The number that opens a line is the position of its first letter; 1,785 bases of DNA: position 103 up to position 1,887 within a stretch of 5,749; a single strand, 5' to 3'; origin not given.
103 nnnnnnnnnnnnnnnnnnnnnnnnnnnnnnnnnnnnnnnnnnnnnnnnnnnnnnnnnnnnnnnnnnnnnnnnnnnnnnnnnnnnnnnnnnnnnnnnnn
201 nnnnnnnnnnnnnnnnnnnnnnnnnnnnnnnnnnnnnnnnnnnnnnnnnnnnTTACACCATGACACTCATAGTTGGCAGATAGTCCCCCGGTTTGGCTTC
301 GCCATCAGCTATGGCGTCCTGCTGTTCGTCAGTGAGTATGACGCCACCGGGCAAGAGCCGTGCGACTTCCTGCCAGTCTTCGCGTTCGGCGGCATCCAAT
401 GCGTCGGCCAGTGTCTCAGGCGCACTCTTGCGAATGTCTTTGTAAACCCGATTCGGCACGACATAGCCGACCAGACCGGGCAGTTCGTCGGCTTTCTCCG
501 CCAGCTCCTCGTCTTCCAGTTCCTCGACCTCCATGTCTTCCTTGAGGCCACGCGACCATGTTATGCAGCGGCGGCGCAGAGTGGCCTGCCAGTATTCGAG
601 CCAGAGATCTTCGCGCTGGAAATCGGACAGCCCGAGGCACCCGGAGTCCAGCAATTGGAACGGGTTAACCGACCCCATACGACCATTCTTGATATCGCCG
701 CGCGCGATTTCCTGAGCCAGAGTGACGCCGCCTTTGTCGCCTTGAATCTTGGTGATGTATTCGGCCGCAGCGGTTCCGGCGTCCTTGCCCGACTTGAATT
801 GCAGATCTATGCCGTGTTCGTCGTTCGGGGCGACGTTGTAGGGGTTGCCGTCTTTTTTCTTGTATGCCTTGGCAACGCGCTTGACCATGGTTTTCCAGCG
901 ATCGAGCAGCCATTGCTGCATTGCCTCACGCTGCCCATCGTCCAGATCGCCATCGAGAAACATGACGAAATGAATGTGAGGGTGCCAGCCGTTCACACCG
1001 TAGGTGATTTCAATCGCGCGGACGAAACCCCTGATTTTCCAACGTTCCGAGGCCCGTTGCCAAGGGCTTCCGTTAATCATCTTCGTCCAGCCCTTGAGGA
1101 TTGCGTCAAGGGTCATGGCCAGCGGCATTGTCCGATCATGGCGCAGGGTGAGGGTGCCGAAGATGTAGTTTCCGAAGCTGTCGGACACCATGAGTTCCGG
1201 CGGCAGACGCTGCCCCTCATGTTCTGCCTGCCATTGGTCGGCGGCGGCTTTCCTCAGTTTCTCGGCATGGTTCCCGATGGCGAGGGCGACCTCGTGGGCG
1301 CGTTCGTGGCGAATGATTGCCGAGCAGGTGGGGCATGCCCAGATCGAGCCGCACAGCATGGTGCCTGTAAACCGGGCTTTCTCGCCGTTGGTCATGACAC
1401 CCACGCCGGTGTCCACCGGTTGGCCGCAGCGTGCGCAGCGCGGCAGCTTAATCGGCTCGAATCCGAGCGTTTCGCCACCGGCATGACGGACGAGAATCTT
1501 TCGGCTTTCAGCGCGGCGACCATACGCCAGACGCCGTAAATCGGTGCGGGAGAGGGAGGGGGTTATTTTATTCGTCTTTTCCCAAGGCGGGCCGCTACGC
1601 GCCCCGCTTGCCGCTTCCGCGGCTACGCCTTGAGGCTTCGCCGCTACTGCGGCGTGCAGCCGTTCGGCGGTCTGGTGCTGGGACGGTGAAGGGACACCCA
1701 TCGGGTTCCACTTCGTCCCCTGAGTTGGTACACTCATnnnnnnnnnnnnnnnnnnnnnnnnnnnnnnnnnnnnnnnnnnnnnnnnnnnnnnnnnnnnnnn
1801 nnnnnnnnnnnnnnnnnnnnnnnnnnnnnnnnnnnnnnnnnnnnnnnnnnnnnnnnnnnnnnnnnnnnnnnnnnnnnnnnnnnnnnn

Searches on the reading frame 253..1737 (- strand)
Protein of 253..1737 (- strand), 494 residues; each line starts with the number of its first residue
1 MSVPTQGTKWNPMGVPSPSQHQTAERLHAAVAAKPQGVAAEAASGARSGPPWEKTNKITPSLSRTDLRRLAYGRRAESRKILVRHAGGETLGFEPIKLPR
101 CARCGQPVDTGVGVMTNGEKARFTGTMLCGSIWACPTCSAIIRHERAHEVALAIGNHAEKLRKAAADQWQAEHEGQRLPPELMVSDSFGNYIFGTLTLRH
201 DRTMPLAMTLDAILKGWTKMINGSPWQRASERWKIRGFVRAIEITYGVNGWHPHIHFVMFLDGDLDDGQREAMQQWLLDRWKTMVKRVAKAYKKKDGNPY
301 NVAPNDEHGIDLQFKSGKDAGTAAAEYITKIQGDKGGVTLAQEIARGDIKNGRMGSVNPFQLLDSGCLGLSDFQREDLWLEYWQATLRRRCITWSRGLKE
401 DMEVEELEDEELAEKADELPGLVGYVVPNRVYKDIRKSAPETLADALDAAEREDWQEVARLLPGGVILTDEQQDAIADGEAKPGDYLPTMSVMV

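Call 6: search_protein_families(library=pfam, proteins=[window:253-1737:-], max_evalue=0.01)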
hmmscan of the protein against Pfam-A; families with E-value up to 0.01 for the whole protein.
window:253-1737:- (494 aa): 1 family
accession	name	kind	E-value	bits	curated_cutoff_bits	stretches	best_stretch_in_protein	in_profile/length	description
PF01446.23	Rep_1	-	1e-11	45.2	33.2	1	189-414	46-226/253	Replication protein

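Call 8: search_dna_similar(query=window:253-1737:-, collection=plasmids, mode=protein, max_rows=40)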
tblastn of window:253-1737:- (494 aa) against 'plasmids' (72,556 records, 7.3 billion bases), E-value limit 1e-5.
Records with a match: 155; places in all: 172; records where one place covers at least 80% of the query: 1.
Best place of each record, by identity: <60% 155.
By first word of the organism name: Acinetobacter 43; Streptomyces 37; Corynebacterium 9; Pseudomonas 8; uncultured 6; Psychrobacter 6; Bacillus 6; Aeromonas 4; Brevibacillus 3; Bifidobacterium 2; and 24 more.
By predicted mobility (MOB-suite, as given by PLSDB): non-mobilizable 152; mobilizable 3.
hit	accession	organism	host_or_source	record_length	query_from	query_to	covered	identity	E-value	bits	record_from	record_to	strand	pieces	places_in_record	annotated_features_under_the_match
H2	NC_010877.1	Bifidobacterium pseudolongum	-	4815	47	488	89%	52.1%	3e-126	408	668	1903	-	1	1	protein rep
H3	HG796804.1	uncultured bacterium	-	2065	102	463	73%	36.9%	5e-51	190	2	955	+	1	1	none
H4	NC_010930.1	Bifidobacterium breve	Homo sapiens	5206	120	464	70%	36.5%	3e-52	197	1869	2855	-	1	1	protein rep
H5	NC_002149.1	Streptomyces natalensis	-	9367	60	397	68%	31.4%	1e-27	124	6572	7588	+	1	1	protein rep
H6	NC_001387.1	Streptomyces lividans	-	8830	61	396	68%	30.8%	3e-27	123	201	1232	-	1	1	none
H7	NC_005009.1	Pseudomonas putida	-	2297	44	397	72%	29.2%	2e-24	114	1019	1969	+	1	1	protein rep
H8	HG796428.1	uncultured bacterium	-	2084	133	397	54%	38.9%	7e-44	171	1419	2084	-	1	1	none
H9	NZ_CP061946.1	Pseudomonas sp. SK2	Whole organism,Organic soil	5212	61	396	68%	30.3%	1e-27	124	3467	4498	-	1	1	rep: replication protein Rep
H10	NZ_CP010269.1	Paenibacillus polymyxa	-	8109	49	397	71%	27.0%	5e-18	95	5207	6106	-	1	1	protein rep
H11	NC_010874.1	Nocardia sp. 107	-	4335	94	397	62%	31.0%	4e-28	125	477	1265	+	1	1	protein rep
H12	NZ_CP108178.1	Streptomyces sp. NBC_00138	-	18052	93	397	62%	30.5%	4e-25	117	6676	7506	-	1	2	protein rep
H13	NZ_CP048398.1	Streptomyces sp. S4.7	Leontopodium nivale,pure ...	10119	101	396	60%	31.4%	2e-26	120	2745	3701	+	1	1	hypothetical protein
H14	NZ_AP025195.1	Comamonas thiooxydans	-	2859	121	437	64%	29.3%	6e-17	91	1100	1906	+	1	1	protein rep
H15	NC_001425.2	Streptomyces flavovirens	-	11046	101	396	60%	31.2%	6e-27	122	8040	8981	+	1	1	rep: replication protein Rep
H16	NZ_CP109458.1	Streptomyces sp. NBC_01456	-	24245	98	397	61%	30.6%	7e-24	113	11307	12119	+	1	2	protein rep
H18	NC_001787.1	Trueperella pyogenes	-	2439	68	397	67%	27.6%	6e-23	109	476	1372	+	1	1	protein rep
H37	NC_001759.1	Streptomyces phaeochromogenes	-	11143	77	397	65%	26.9%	1e-9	69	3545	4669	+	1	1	replication protein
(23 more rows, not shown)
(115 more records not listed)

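Call 19: find_related_loci(query=A1, collection=genome_contigs, flank=6000)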
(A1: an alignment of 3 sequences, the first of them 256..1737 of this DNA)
Query A1 (494 aa) in genome_contigs; peptide patterns used: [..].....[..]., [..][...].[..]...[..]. (x = any residue, [..] = any of these).
284 stretches matched a pattern; 208 encode a relative of the query (tblastn E <= 1e-3); the best 80 are kept; 80 distinct loci.
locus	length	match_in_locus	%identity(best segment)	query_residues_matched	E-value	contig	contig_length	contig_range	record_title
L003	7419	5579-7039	86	1-488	0e+0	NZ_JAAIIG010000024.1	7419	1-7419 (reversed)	Bifidobacterium olomucense strain DSM 109959 Contig_24, whole genome shotgun sequence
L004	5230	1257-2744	84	1-494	0e+0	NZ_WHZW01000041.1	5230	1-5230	Bifidobacterium aerophilum strain TRE17 sequence41, whole genome shotgun sequence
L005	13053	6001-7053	39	81-464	4e-68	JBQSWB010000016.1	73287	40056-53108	Brachybacterium sp. AOP43-C2-M15 AOP43-C2-M15_16, whole genome shotgun sequence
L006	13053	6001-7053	39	81-464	8e-68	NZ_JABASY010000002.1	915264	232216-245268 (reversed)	Brevibacterium yomogidense strain DSM 24850 NODE_2_length_915264_cov_183.225, whole genome shotgun sequence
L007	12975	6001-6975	35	88-450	3e-60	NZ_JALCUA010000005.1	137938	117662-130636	MAG: Bifidobacterium tibiigranuli isolate UW_MP_BIF9_2 Ga0455779_00051, whole genome shotgun sequence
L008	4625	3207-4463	34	19-462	2e-58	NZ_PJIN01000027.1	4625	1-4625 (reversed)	Arthrobacter sp. N199823 NODE_27_length_4625_cov_6854.51, whole genome shotgun sequence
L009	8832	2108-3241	33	56-475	1e-53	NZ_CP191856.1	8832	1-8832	Streptomyces kronopolitis strain CA-126529 plasmid unnamed7, complete sequence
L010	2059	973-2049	35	19-400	1e-54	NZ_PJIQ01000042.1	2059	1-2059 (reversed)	Arthrobacter sp. B1805 NODE_43_length_2059_cov_1.53633, whole genome shotgun sequence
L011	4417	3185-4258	34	98-489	1e-52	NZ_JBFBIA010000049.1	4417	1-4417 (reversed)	Streptomyces sp. NPDC088744 NPDC088744_161_C8.ctg-0049, whole genome shotgun sequence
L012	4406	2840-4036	32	42-477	5e-51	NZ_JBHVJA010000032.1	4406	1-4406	Streptomyces sp. NPDC057697 NPDC057697_T23_D12.ctg-0032, whole genome shotgun sequence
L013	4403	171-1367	32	42-477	5e-51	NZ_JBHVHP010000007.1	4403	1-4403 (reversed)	Isoptericola sp. NPDC057653 NPDC057653_T23_B7.ctg-0007, whole genome shotgun sequence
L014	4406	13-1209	32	42-477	8e-51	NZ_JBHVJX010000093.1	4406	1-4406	Streptomyces sp. NPDC057743 NPDC057743_T23_H11.ctg-0093, whole genome shotgun sequence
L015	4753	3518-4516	34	98-462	3e-50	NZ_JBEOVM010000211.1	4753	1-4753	Streptomyces sp. NPDC002790 NPDC002790_27_G11.ctg-0211, whole genome shotgun sequence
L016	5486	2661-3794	32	32-462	2e-45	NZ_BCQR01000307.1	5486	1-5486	Actinomadura kijaniata NBRC 14229, whole genome shotgun sequence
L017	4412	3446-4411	32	34-390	3e-43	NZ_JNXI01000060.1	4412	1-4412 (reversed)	Streptomyces iakyrus strain NRRL ISP-5482 contig60.1, whole genome shotgun sequence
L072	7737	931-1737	29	100-420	5e-28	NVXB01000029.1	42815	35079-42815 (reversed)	MAG: Hyphomicrobiales bacterium isolate NORP22 Contig_source1382A_2235, whole genome shotgun sequence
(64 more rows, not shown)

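Call 28: get_annotated_region(hit=H6, flank=700)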
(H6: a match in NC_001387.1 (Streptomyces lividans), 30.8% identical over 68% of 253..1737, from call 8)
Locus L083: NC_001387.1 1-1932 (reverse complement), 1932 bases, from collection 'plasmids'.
description: Streptomyces lividans plasmid pIJ101, complete sequence
organism: Streptomyces lividans (NCBI taxid 1916)
taxonomy: Bacteria; Actinomycetota; Actinomycetes; Kitasatosporales; Streptomycetaceae; Streptomyces; Streptomyces lividans
host: -; source: -; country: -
typing (MOB-suite, as given by PLSDB): non-mobilizable; replicon rep_cluster_301
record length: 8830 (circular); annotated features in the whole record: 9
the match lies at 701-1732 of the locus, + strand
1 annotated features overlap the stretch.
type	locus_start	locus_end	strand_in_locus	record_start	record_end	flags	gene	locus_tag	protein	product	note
CDS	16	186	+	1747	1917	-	-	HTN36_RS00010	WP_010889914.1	hypothetical protein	-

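Call 29: get_annotated_region(hit=H37, flank=700)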
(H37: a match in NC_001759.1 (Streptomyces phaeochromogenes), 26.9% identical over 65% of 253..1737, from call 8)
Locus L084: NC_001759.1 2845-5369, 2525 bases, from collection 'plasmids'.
description: Streptomyces phaeochromogenes plasmid pJV1, complete sequence
organism: Streptomyces phaeochromogenes (NCBI taxid 1923)
taxonomy: Bacteria; Actinomycetota; Actinomycetes; Kitasatosporales; Streptomycetaceae; Streptomyces; Streptomyces phaeochromogenes
host: -; source: -; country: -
typing (MOB-suite, as given by PLSDB): non-mobilizable
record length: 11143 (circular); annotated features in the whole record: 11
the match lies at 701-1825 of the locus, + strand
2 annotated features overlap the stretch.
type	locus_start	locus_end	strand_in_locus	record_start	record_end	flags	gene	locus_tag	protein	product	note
CDS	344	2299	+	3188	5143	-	-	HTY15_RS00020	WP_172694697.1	replication protein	-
CDS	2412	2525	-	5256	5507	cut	-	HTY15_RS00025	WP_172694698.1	hypothetical protein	-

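Call 30: get_annotated_region(hit=H15, flank=700)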
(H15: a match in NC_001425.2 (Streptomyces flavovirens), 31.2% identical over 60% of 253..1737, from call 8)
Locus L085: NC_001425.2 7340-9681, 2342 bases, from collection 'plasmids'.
description: Streptomyces flavovirens plasmid pSN22, complete sequence
organism: Streptomyces flavovirens (NCBI taxid 52258)
taxonomy: Bacteria; Actinomycetota; Actinomycetes; Kitasatosporales; Streptomycetaceae; Streptomyces; Streptomyces flavovirens
host: -; source: -; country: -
typing (MOB-suite, as given by PLSDB): non-mobilizable; replicon rep_cluster_301
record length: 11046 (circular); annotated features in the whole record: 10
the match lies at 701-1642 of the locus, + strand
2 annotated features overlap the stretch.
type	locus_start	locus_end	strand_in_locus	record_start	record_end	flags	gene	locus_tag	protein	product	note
CDS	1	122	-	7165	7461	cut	-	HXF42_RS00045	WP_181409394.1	hypothetical protein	-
CDS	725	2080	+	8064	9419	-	rep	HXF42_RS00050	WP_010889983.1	replication protein Rep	-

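Call 31: get_annotated_region(hit=H18, flank=700)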
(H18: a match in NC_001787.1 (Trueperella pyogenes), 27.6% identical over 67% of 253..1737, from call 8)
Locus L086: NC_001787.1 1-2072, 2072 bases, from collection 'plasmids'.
description: Trueperella pyogenes plasmid pAP1, complete sequence
organism: Trueperella pyogenes (NCBI taxid 1661)
taxonomy: Bacteria; Actinomycetota; Actinomycetes; Actinomycetales; Actinomycetaceae; Trueperella; Trueperella pyogenes
host: -; source: -; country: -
typing (MOB-suite, as given by PLSDB): non-mobilizable; replicon rep_cluster_1491
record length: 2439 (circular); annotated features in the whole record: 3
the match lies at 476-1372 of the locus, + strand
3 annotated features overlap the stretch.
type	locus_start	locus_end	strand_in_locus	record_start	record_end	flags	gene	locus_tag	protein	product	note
CDS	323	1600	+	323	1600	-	-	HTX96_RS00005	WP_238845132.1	protein rep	GO:0006260 - DNA replication [Evidence IEA]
CDS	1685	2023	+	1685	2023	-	-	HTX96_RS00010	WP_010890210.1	hypothetical protein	-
CDS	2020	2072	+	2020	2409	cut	-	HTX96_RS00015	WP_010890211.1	hypothetical protein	-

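Call 35: find_homologous_proteins(query=window:256-1737:-, max_evalue=1e-40)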
Query window:256-1737:- (494 aa): 32 proteins with E <= 1e-40 among 8000 candidates.
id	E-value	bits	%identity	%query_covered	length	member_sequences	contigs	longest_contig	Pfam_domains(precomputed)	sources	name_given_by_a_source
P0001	0.0e+0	1150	100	100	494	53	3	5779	PF01446.24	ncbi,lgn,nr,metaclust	ncbi:protein rep (plasmid) [Bifidobacterium breve]|nr:protein rep [Bifidobacterium breve] UUY18122.1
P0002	2.5e-285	965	83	99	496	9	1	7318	PF01446.24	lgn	-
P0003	3.4e-263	892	76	100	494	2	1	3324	PF01446.24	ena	-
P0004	1.3e-262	890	76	99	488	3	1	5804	PF01446.24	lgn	-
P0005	1.3e-260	883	78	99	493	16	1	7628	PF01446.24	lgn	-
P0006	5.1e-256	868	76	99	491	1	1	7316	PF01446.24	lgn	-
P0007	9.3e-252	854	74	99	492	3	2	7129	PF01446.24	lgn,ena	-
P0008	1.5e-239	814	81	86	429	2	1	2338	PF01446.24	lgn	-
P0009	4.4e-225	766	77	86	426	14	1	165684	PF01446.24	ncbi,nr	ncbi:protein rep [Bifidobacterium boum]|nr:protein rep [Bifidobacterium boum]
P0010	7.3e-206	703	78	76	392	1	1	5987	PF01446.24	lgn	-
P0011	9.3e-169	580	56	94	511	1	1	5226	PF01446.24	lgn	-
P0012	2.8e-143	496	52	95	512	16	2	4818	PF01446.24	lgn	-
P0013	6.1e-137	475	52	90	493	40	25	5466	PF01446.24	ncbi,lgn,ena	-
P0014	1.1e-103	366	59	61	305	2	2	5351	PF01446.24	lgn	-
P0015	5.4e-96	340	55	63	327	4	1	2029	PF01446.24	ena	-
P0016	9.9e-68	247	35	95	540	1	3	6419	PF01446.24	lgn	-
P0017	1.5e-65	240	36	95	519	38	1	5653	PF01446.24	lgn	-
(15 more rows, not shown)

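Call 36: find_related_loci(query=A1, collection=metagenome_contigs, flank=3000)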
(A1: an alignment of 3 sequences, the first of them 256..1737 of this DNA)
Query A1 (494 aa) in metagenome_contigs; peptide patterns used: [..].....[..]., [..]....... (x = any residue, [..] = any of these).
600 stretches matched a pattern (row limit reached: there are more); 475 encode a relative of the query (tblastn E <= 1e-3); the best 80 are kept; 80 distinct loci.
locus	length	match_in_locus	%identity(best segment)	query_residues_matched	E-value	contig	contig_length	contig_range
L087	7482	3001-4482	99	1-494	0e+0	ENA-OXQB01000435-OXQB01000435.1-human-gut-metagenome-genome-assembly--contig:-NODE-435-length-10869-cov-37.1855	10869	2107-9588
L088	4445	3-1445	99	14-494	0e+0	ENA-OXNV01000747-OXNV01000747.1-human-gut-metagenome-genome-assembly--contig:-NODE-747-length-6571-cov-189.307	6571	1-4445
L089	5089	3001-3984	41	123-468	1e-74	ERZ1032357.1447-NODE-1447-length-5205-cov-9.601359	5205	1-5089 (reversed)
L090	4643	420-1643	34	45-464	3e-66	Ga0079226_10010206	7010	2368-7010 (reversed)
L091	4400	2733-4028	34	16-467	3e-57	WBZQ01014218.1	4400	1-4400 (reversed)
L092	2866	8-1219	34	42-469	2e-56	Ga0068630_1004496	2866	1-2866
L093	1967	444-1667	33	15-462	6e-56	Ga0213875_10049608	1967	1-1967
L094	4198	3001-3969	37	98-451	8e-53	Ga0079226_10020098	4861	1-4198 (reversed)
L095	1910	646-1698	34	64-452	3e-49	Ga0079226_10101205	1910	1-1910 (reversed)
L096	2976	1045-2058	34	98-466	2e-48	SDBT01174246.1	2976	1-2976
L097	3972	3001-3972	34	29-364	8e-48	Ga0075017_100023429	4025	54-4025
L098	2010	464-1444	34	97-466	3e-48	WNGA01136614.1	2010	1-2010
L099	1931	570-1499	34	98-452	2e-47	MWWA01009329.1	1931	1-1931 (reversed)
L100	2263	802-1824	32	39-435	6e-47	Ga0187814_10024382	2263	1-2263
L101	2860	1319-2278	34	83-427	2e-46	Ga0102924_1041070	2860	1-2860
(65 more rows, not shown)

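Call 37: find_encoding_contigs(protein=P0002, flank=4000, max_places=2)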
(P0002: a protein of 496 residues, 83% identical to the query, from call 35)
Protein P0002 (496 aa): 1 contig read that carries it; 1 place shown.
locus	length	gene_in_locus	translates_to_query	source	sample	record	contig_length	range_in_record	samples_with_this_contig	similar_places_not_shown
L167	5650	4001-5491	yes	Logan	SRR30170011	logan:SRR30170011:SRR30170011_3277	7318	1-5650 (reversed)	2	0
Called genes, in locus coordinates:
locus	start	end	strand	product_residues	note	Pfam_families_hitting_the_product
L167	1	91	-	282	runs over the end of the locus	PF05063:MT-A70, PF19575:HTH_58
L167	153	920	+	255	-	PF09195:Endonuc-BglII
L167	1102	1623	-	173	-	-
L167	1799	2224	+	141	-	-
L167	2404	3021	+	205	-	-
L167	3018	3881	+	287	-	-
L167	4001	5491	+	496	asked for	PF01446:Rep_1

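Call 38: find_encoding_contigs(protein=P0004, flank=4000, max_places=2)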
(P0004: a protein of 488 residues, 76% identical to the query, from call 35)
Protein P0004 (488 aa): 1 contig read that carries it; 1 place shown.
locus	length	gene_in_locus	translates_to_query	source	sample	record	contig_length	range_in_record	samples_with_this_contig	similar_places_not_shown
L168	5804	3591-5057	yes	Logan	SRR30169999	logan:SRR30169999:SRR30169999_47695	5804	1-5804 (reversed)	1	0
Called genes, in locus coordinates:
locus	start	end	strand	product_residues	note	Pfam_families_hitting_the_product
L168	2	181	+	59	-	?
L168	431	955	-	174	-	-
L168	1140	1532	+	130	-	-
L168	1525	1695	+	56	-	-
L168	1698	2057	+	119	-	-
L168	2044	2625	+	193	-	-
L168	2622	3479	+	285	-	-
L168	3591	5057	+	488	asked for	PF01446:Rep_1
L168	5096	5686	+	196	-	PF07015:VirC1 (faint), PF09140:MipZ (faint), PF10609:ParA (faint), PF13614:AAA_31, PF01656:CbiA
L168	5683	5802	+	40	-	?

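Call 39: find_encoding_contigs(protein=P0005, flank=4000, max_places=2)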
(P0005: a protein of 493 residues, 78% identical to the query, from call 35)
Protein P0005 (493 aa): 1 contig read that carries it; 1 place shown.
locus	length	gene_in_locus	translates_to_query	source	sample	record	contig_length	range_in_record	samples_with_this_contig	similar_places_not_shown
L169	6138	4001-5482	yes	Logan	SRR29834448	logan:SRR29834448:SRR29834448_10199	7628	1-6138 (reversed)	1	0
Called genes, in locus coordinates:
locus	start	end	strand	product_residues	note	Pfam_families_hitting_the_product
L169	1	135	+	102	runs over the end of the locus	PF13560:HTH_31, PF01381:HTH_3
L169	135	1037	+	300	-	PF24739:DUF7690, PF24736:DUF7687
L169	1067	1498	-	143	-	-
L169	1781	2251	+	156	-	-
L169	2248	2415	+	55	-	-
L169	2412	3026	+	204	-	-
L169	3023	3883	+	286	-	-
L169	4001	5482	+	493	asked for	PF01446:Rep_1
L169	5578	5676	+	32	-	-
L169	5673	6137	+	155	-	?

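Call 40: find_encoding_contigs(protein=P0006, flank=4000, max_places=2)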
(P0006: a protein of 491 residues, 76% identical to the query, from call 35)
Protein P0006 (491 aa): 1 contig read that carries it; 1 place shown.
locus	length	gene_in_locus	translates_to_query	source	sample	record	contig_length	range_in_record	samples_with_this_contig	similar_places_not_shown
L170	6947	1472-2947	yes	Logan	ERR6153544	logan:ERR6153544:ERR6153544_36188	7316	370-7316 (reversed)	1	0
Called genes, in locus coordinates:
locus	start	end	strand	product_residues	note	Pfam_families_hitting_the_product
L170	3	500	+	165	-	?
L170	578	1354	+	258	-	PF12846:AAA_10 (faint)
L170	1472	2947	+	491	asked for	PF01446:Rep_1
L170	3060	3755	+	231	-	PF10609:ParA (weak), PF01656:CbiA, PF07015:VirC1 (faint), PF09140:MipZ (faint), PF13614:AAA_31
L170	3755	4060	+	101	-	-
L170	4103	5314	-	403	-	PF01555:N6_N4_Mtase (faint)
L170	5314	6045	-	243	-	-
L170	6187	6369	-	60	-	-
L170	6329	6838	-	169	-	-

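Call 41: find_encoding_contigs(protein=P0007, flank=4000, max_places=2)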
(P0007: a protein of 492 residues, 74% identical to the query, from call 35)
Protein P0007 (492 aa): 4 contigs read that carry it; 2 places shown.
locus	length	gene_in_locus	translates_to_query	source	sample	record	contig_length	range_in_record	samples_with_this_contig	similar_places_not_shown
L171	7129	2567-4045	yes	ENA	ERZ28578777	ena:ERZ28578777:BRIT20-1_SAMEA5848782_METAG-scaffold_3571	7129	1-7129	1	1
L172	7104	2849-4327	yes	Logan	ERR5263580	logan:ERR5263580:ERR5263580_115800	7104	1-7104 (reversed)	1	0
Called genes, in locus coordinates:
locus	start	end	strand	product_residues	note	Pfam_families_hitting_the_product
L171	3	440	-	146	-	?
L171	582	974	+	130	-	-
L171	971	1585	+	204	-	-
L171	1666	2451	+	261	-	-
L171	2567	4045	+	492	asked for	PF01446:Rep_1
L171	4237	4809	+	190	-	PF01656:CbiA, PF07015:VirC1 (faint), PF09140:MipZ (faint), PF10609:ParA (faint), PF13614:AAA_31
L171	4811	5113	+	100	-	-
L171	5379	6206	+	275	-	PF13443:HTH_26 (weak), PF01381:HTH_3, PF12844:HTH_19 (weak), PF13560:HTH_31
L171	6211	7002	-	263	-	PF01555:N6_N4_Mtase (weak)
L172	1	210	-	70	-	?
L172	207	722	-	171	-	-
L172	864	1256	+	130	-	-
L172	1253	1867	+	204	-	-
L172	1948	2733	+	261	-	-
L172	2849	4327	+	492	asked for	PF01446:Rep_1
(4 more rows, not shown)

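Call 42: find_encoding_contigs(protein=P0011, flank=4000, max_places=2)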
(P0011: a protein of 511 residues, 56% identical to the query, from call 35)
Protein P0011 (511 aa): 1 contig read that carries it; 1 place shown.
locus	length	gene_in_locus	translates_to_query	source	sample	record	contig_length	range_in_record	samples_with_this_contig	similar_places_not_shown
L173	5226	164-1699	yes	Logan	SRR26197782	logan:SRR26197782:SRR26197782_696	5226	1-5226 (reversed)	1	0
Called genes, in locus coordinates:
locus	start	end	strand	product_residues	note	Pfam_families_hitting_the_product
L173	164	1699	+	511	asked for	PF01446:Rep_1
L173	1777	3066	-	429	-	-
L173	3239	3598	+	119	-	-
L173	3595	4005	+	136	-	-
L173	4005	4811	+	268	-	PF01580:FtsK_SpoIIIE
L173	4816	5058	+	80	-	PF12728:HTH_17 (weak)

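Call 43: find_encoding_contigs(protein=P0012, flank=4000, max_places=2)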
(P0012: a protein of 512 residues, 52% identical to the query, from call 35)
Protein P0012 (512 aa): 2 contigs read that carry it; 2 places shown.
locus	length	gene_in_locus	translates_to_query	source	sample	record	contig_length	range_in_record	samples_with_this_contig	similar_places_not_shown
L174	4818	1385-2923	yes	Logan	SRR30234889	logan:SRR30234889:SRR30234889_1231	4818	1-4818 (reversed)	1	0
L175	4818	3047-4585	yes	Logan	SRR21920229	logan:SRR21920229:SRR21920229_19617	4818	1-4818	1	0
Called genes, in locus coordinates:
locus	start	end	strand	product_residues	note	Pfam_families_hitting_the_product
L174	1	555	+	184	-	?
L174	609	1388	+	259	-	PF12846:AAA_10 (faint)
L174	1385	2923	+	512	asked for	PF01446:Rep_1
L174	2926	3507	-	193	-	PF05615:THOC7 (weak), PF04102:SlyX (weak)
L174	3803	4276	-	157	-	-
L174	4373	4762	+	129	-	-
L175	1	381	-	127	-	?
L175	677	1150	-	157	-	-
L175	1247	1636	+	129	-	-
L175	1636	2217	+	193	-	-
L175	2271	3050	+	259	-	PF12846:AAA_10 (faint)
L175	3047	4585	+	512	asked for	PF01446:Rep_1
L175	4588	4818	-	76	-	?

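Call 44: find_encoding_contigs(protein=P0013, flank=4000, max_places=4)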
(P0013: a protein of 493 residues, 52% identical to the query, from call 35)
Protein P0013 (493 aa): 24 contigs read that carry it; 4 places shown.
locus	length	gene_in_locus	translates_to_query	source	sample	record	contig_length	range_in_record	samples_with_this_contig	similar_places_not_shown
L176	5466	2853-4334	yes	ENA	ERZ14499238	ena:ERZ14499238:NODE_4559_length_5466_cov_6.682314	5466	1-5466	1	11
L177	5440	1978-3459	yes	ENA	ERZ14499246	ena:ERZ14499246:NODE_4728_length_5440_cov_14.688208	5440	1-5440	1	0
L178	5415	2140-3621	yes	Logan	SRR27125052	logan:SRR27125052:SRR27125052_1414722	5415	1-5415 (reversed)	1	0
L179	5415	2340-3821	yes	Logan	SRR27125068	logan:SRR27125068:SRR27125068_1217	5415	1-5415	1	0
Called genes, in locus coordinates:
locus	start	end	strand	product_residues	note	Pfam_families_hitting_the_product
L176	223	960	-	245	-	-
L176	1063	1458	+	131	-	-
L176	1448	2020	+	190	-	-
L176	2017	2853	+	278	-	-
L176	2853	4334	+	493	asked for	PF01446:Rep_1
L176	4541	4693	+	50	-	-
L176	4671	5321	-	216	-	PF05615:THOC7 (weak), PF04102:SlyX (weak)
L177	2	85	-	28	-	?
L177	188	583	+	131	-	-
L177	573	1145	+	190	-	-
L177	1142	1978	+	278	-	-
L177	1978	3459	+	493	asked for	PF01446:Rep_1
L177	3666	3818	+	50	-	-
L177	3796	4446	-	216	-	PF05615:THOC7 (weak), PF04102:SlyX (weak)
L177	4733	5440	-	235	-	?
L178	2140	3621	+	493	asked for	PF01446:Rep_1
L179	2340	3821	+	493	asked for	PF01446:Rep_1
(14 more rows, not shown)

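Call 45: find_encoding_contigs(protein=P0017, flank=4000, max_places=2)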
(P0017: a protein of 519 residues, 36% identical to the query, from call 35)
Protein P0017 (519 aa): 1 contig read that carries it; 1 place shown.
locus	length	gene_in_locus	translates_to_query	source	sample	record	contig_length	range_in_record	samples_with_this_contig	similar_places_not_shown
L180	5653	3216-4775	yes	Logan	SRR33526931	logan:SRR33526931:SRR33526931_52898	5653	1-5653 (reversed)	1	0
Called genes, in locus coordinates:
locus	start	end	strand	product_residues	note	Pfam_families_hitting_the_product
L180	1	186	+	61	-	?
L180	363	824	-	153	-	-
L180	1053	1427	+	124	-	-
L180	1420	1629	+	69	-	-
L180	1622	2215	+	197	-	-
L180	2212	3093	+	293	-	PF01580:FtsK_SpoIIIE (weak), PF12846:AAA_10 (faint)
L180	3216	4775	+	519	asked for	PF01446:Rep_1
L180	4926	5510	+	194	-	PF01656:CbiA, PF02374:ArsA_ATPase (faint), PF09140:MipZ (faint), PF10609:ParA (weak), PF13614:AAA_31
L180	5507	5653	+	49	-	?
